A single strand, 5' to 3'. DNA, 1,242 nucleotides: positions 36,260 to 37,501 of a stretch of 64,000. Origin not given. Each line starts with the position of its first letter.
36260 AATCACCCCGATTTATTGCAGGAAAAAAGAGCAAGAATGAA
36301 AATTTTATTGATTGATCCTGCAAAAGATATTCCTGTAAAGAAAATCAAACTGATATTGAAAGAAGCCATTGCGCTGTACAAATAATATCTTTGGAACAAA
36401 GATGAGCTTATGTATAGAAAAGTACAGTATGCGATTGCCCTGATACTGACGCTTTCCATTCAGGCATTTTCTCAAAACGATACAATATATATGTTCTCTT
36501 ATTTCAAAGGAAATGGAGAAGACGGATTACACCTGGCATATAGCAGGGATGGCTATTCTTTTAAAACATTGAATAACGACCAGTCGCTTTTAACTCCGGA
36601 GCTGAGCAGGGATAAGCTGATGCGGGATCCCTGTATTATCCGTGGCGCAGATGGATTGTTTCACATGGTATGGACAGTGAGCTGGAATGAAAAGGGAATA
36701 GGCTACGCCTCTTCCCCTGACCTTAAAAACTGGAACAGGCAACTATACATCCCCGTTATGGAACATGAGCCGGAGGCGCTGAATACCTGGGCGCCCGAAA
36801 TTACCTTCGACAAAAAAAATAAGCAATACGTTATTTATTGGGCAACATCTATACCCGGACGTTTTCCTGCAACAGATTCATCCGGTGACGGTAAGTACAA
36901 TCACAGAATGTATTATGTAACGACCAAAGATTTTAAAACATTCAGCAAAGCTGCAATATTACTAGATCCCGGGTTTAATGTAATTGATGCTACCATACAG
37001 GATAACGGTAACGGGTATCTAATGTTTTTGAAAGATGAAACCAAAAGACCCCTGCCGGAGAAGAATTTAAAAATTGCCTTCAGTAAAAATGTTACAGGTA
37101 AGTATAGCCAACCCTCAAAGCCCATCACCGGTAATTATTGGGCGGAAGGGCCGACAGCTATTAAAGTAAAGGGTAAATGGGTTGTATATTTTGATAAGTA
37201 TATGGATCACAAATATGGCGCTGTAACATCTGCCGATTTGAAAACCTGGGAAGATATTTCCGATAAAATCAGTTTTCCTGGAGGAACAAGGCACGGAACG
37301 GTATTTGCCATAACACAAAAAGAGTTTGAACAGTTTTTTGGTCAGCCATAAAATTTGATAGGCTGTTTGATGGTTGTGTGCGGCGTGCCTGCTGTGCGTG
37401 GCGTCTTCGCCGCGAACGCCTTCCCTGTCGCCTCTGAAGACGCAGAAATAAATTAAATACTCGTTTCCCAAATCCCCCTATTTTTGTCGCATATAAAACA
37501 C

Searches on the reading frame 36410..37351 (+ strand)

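Call 19: search_protein_families(library=ncbifam, proteins=[window:36410-37351:+], max_evalue=0.1)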
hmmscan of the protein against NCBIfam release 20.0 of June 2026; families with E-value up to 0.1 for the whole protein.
window:36410-37351:+ (313 aa): 3 families
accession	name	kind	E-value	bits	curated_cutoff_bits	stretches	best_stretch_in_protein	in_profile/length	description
NF052546.1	AlpArbfursidBAD1527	equivalog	1.2e-26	94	500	1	26-204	4-201/341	alpha-arabinofuranosidase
NF058598.1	BetMansidBT3780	equivalog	0.0002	20.6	550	1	41-111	96-171/366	beta-1,2-mannosidase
NF011356.0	PRK14774.1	equivalog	0.077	12.7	256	0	162-236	105-177/185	lipoprotein signal peptidase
